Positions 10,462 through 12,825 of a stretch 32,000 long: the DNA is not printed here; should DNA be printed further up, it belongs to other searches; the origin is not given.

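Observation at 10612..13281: Divergent TIR-SLOG / ThsB-like TIR gene pair: candidate Thoeris-like defence system with a TIR instead of SIR2 as the SLOG-coupled effector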

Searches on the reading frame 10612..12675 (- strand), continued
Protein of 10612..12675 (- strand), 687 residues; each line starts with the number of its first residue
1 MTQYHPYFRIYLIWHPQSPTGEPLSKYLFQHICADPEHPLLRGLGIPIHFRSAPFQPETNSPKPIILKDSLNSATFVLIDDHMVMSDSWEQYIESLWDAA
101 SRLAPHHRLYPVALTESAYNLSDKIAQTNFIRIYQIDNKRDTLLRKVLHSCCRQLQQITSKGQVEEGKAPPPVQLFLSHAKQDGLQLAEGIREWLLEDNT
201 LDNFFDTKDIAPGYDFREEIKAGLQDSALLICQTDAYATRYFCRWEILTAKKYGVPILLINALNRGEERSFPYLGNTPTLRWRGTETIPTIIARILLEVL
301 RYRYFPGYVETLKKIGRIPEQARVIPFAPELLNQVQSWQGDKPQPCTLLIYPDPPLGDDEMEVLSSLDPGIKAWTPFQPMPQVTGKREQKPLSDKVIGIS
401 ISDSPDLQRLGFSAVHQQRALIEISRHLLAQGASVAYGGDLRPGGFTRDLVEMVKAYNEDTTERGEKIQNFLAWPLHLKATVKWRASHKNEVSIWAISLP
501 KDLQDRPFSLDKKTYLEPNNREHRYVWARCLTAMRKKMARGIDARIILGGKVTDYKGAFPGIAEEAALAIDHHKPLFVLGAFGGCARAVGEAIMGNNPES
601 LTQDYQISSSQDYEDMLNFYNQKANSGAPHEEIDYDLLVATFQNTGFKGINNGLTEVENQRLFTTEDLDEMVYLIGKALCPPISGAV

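Call 53: search_protein_families(library=padloc, proteins=[L008:268-783:+, L008:806-1360:+, L008:1386-3428:+, L008:3572-4495:+, L008:4720-5433:+, L005:8120-8593:-, L006:4496-5017:+], max_evalue=0.01)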
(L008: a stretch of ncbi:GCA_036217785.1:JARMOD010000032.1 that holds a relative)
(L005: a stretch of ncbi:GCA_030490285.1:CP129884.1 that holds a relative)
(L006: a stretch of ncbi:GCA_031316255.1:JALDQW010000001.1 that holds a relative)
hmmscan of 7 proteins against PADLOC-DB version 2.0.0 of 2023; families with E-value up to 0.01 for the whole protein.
L008:268-783:+ (171 aa): 12 families
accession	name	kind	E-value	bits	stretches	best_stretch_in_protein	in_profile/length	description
PDLC00436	ThsB1|ThsB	-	1.7e-12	45.2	1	10-106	35-126/183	TIR-like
PDLC00422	ThsB1|ThsB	-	3e-10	37.9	1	9-98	39-126/194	TIR-like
PDLC00419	ThsB1|ThsB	-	5.1e-09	34.2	1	11-100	28-113/165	TIR-like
PDLC00425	ThsB1|ThsB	-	2.4e-08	31.5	1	12-117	253-359/389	TIR-like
PDLC00426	ThsB1|ThsB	-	4e-08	30.9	1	13-105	240-331/352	TIR-like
PDLC00423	ThsB1|ThsB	-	7.4e-07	27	1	8-104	33-125/190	TIR-like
PDLC00437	ThsB1|ThsB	-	2.9e-05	22.1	1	31-123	2-92/129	TIR-like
PDLC00418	ThsB1|ThsB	-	3.4e-05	21.8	1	12-102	6-95/155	TIR-like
PDLC05062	PDC-S66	-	0.00045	17.7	1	10-92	148-223/282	-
PDLC00431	ThsB1|ThsB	-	0.00066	18.1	1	41-95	33-87/162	TIR-like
PDLC04688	PDC-M50B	-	0.0031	15.7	1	43-94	36-87/162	-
PDLC00433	ThsB1|ThsB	-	0.0084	14.1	0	52-105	41-94/164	TIR-like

L008:806-1360:+ (184 aa): 7 families
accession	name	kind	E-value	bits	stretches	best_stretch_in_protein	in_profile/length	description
PDLC00418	ThsB1|ThsB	-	3.6e-10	37.9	1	10-95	3-90/155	TIR-like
PDLC04688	PDC-M50B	-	2.7e-09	35.4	1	12-164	3-159/162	-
PDLC00431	ThsB1|ThsB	-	9.4e-08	30.6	1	54-163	49-159/162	TIR-like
PDLC00428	ThsB1|ThsB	-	4.1e-07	28.5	1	11-97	2-104/219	TIR-like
PDLC00433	ThsB1|ThsB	-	1.6e-05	23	1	39-99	29-90/164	TIR-like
PDLC00438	ThsB1|ThsB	-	0.00035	18.6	1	12-80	3-70/206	TIR-like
PDLC00429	ThsB1|ThsB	-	0.0041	15.2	1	43-97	39-94/167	TIR-like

L008:1386-3428:+ (680 aa): 5 families
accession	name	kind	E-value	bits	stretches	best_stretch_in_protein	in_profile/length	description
PDLC02012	SAVED5--SAVED_TIR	-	9.2e-07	26.3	1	169-246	13-88/404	-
PDLC05062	PDC-S66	-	2.5e-06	25.2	1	158-246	137-223/282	-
PDLC00423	ThsB1|ThsB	-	0.00054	17.7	1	166-246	32-114/190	TIR-like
PDLC00436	ThsB1|ThsB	-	0.00066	17.2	1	167-292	33-164/183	TIR-like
PDLC00434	ThsB1|ThsB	-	0.00076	16.7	1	171-259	140-226/396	TIR-like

L008:3572-4495:+ (307 aa): 3 families
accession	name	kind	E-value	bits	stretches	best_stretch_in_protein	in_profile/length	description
PDLC02012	SAVED5--SAVED_TIR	-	1.2e-09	35.8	1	171-267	7-105/404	-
PDLC05062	PDC-S66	-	0.0016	16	1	151-252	123-225/282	-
PDLC00727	Effector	-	0.007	12.9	1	176-226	173-223/590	TIR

L008:4720-5433:+ (237 aa): 0 families

L005:8120-8593:- (157 aa): 0 families

L006:4496-5017:+ (173 aa): 0 families

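Call 57: find_related_loci(query=A1, collection=metagenome_contigs, flank=5000)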
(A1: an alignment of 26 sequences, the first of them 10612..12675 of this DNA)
Query A1 (687 aa) in metagenome_contigs; peptide patterns used: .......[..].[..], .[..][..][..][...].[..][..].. (x = any residue, [..] = any of these).
600 stretches matched a pattern (row limit reached: there are more); 554 encode a relative of the query (tblastn E <= 1e-3); the best 80 are kept; 80 distinct loci.
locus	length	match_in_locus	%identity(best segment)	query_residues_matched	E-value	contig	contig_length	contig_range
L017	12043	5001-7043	75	2-679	0e+0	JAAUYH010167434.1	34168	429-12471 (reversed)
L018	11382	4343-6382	57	4-679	0e+0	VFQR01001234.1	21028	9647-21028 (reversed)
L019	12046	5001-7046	42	2-679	3e-167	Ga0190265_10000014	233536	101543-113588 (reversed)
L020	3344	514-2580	40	2-683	2e-173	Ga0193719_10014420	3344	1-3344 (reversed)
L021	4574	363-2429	40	2-683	5e-170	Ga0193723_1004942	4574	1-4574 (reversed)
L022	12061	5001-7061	40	3-683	3e-160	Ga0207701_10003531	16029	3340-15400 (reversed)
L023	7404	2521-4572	40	2-679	4e-160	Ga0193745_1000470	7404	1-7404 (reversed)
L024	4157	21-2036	40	21-686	7e-160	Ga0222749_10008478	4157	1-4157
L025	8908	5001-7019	38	3-680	2e-153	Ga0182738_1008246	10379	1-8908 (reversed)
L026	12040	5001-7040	40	4-679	3e-152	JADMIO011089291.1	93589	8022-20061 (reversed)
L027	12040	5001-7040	38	1-679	2e-150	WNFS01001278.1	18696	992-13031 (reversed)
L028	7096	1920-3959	38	1-679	2e-150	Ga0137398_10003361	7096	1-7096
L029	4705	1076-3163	38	1-679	3e-151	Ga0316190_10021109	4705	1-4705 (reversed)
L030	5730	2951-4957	39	24-679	4e-149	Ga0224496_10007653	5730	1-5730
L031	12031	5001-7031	38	4-679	6e-148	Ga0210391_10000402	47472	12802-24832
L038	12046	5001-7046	37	4-684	4e-140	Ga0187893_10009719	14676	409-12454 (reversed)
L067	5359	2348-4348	32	1-679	2e-104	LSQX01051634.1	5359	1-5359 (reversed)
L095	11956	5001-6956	31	10-679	9e-98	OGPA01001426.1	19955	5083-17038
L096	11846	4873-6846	32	6-679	1e-96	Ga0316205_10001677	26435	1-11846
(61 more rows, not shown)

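Call 61: predict_structure(alignment_id=A1)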
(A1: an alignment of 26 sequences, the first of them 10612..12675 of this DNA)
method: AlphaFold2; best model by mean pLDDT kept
length: 687 residues; sequences in the alignment: 26
mean_pLDDT: 86.2   pTM: 0.88
mean pLDDT of the five models: 86.2, 85.6, 84.5, 84.3, 83.7
residues with pLDDT >= 90: 358; 70-90: 252; 50-70: 72; < 50: 5
segments of 3 or more residues with pLDDT < 50: 684-687
pLDDT, mean of each block of 10 residues (from residue 1): 87 95 95 81 86 88 92 97 95 95 92 96 91 90 95 88 64 86 80 84 67 79 86 81 85 88 63 78 81 93 94 88 84 59 69 79 74 76 58 91 92 92 89 85 78 81 76 90 88 92 81 90 94 95 96 91 96 96 96 96 94 94 92 96 92 93 94 91 44
secondary structure, 60 per line:
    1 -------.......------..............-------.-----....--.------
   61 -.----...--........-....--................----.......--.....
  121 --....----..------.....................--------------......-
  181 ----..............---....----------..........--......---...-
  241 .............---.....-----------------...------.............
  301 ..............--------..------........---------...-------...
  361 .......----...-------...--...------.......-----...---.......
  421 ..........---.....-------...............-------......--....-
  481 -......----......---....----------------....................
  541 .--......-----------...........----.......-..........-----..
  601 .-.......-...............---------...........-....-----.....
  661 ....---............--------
elements in order: E8-14 H21-33 E48-51 E72-79 H81-84 H87-102 E107-113 H116-120 H123-126 H139-159 E174-179 H185-198 E202-205 H216-225 E228-233 H241-253 E257-261 E279-281 H288-314 H331-338 E348-350 H358-367 E372-374 E382-384 E387-389 E396-402 H414-430 E434-438 H446-460 E468-473 H476-479 H482-487 E492-497 H501-504 H521-541 E544-549 H561-571 E576-579 H584-593 H603-609 H611-625 H635-645 H647-650 H656-664 H668-679

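Call 65: fold_search(model_id=the predicted structure, library=pdb)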
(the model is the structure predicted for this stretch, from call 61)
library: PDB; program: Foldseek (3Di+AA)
matches with E <= 10: 1565; with E <= 0.001: 14
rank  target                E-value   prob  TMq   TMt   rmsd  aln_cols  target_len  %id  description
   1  7dfv_B                2.2e-05  1.00  0.13  0.18  19.6       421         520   14  Cryo-EM structure of plant NLR RPP1 tetramer core part (released 2020-12-16)
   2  8qlp_E                4.2e-05  1.00  0.16  0.26   8.1       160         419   16  CryoEM structure of the RNA/DNA bound SPARTA (BabAgo/TIR-APAZ) tetrameric complex (released 2024-01-31)
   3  8qlp_M                1.5e-04  1.00  0.16  0.25   8.1       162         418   15  CryoEM structure of the RNA/DNA bound SPARTA (BabAgo/TIR-APAZ) tetrameric complex (released 2024-01-31)
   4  7crc_B                2.0e-04  0.99  0.15  0.10  20.7       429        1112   12  Cryo-EM structure of plant NLR RPP1 tetramer in complex with ATR1 (released 2020-12-16)
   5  7dfv_A                2.1e-04  0.93  0.17  0.20  18.6       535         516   11  Cryo-EM structure of plant NLR RPP1 tetramer core part (released 2020-12-16)
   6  8src_A                3.8e-04  1.00  0.20  0.11  11.8       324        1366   12  Cryo-EM structure of TRPM2 chanzyme in the presence of Calcium and ADP-ribose (released 2024-05-08)
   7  8u72_F                4.5e-04  1.00  0.16  0.25  14.2       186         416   13  Cryo-EM structure of the SPARTA oligomer with guide RNA and target DNA (released 2024-06-12)
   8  9mw2_A                4.7e-04  1.00  0.16  0.73   3.6       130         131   19  Structure of SARM1 TIR domain bound to G6831 (released 2026-02-04)
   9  6o0u_A                4.7e-04  1.00  0.16  0.68   4.1       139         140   18  Crystal structure of the TIR domain H685A mutant from human SARM1 (released 2019-09-04)
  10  4w8h_A                6.6e-04  1.00  0.16  0.73   3.7       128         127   16  Crystal structure of the TIR domain of the Toll-related Receptor TRR-2 from the lower metazoan Hydra magnipapillata (c (released 2015-09-09)
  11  9p3s_A                6.6e-04  1.00  0.21  0.15  10.7       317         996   14  Zebrafish TRPM5 D797N mutant with 5mM calcium and 0.5mM CBTA (released 2026-01-07)
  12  7fch_A                8.6e-04  1.00  0.15  0.64   3.5       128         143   23  IL-18Rbeta TIR domain (released 2022-07-20)
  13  8sri_A                9.0e-04  0.99  0.21  0.12  15.5       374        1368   13  Cryo-EM structure of TRPM2 chanzyme (E1114A) in the presence of Magnesium and ADP-ribose, closed state (released 2024-05-15)
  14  8w8m_1A               9.5e-04  1.00  0.16  0.67   3.6       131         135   16  Cryo-EM structure of helical filament of MyD88 TIR (released 2024-09-04)
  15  7anw_A                1.0e-03  1.00  0.16  0.17  14.6       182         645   15  hSARM1 NAD+ complex (released 2020-11-11)
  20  6lhx_A                1.1e-03  0.93  0.19  0.28  21.9       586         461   10  Crystal structure of ThsA (released 2020-06-24)
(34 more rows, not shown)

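Call 82: search_solved_structures(query=A1, max_evalue=0.01)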
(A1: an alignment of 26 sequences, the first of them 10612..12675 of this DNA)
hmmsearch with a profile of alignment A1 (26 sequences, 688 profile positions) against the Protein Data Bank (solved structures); distinct sequences matched with E-value up to 0.01: 11.
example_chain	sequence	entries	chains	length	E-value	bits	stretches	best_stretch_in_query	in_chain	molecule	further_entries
4lzp_B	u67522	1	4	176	1.4e-07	33.4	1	141-255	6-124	Putative uncharacterized protein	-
4c7m_A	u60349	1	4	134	5.3e-06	28.2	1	179-256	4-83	Toll/interleukin-1 receptor domain-containing protein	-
3jrn_A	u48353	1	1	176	4.7e-05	25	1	176-254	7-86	AT1G72930 protein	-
4lqc_A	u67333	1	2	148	6.4e-05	24.6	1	177-256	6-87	TcpB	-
3h16_A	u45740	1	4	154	0.00018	23.1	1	169-252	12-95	TIR protein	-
9mud_K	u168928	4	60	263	0.0002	23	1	180-256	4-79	Cat1 (CRISPR associated TIR 1) pentagonal filament | Cat1 (CRISPR associated TIR 1) pentagonal filament assembly | Cat1 (CRISPR-associated TIR 1)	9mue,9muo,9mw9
7jlv_A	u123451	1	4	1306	0.00027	22.5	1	178-254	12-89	Disease resistance protein Roq1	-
7jlu_A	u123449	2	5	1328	0.00028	22.5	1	178-254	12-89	Disease resistance protein Roq1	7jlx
7uwg_A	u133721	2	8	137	0.00059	21.4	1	176-252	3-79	Molecular chaperone Tir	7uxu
8g83_A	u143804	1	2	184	0.001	20.6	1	177-255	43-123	NAD(+) hydrolase AbTIR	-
7uxr_A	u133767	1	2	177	0.0046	18.4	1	177-258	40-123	TIR domain protein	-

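Call 97: search_protein_families(library=padloc, alignment_id=A6, max_evalue=0.00001)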
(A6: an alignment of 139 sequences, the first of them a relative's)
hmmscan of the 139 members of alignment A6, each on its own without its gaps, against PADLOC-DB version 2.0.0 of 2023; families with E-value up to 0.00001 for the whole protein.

A. member 1, L052:7056-7631:- (191 aa): 0 families

B. families by the number of members that match (of 139 scanned): 199 families (the first 25 are shown)
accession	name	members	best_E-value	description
PDLC03279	MTase_II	2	6.5e-26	Type II methyltransferase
PDLC04134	mad2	2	1.1e-17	mads_2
PDLC02903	pVip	2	1.4e-11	Viperins not associated with kinases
PDLC02904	pVip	2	1.6e-11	Viperins associated with kinases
PDLC03277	MTase_II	1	5.1e-293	Type II methyltransferase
PDLC03370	MTase_II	1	6e-170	Type II methyltransferase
PDLC03216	MTase_II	1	1.6e-167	Type II methyltransferase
PDLC03488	REase_II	1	1.5e-159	Type II restriction enzyme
PDLC03738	oMTase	1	2.8e-139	orphan methyltransferase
PDLC03382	MTase_II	1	4.8e-132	Type II methyltransferase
PDLC01995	RtcR_PspF2--CARF_AAA_HTH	1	3.8e-115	-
PDLC00413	ThsA1|ThsA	1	6.8e-104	Macro domain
PDLC03859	LmuB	1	3e-102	-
PDLC02335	AbiLi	1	5.8e-85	AbiLi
PDLC03371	MTase_II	1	1.3e-80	Type II methyltransferase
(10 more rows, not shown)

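Call 100: search_protein_families(library=pfam, proteins=[L005:8120-8593:-, L017:2001-2930:+, L095:4285-4917:+, L096:6991-9546:+, L067:511-1131:+, L027:3791-4471:+, L027:2598-3794:+, L038:2001-2618:+, L010:8268-8984:+, L025:7151-7903:+], max_evalue=0.01)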
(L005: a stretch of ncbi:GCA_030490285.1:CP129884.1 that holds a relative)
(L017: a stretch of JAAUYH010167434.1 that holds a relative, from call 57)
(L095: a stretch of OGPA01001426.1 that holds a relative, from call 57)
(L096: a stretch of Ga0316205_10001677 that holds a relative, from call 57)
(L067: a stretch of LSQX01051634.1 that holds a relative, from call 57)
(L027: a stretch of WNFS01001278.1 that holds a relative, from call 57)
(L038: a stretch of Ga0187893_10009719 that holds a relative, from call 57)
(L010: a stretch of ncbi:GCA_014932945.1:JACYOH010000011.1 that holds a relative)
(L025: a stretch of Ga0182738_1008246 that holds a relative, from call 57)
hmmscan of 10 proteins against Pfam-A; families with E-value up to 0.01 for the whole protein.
L005:8120-8593:- (157 aa): 0 families

L017:2001-2930:+ (309 aa): 0 families

L095:4285-4917:+ (210 aa): 1 family
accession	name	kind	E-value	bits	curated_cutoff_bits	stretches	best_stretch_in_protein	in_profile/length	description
PF15569.11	Imm40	-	0.0084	17.1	25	0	70-110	12-56/90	Immunity protein 40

L096:6991-9546:+ (851 aa): 1 family
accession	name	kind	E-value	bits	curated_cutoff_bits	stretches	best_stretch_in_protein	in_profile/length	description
PF01734.28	Patatin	-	1.1e-06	29.5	27.7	1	220-280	1-59/191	Patatin-like phospholipase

L067:511-1131:+ (206 aa): 1 family
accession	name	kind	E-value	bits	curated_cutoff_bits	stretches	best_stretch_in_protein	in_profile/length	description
PF22205.1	Csm6_6H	-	0.00092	19.7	27.6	1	62-126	8-73/93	Csm6 6H domain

L027:3791-4471:+ (226 aa): 1 family
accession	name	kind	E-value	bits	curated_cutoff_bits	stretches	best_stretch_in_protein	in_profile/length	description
PF03167.25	UDG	-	2.5e-09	37.8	24.3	1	95-196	22-122/141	Uracil DNA glycosylase superfamily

L027:2598-3794:+ (398 aa): 1 family
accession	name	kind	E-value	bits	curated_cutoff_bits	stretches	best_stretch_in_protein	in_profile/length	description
PF18722.6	MazG_C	-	2.1e-78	262.7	29.7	1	210-393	3-189/190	MazG C-terminal domain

L038:2001-2618:+ (205 aa): 1 family
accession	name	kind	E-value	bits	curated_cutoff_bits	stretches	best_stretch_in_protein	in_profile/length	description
PF18753.6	Nmad2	-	2e-70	236.8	26.1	1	2-203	3-198/200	Nucleotide modification associated domain 2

L010:8268-8984:+ (238 aa): 0 families

L025:7151-7903:+ (250 aa): 0 families
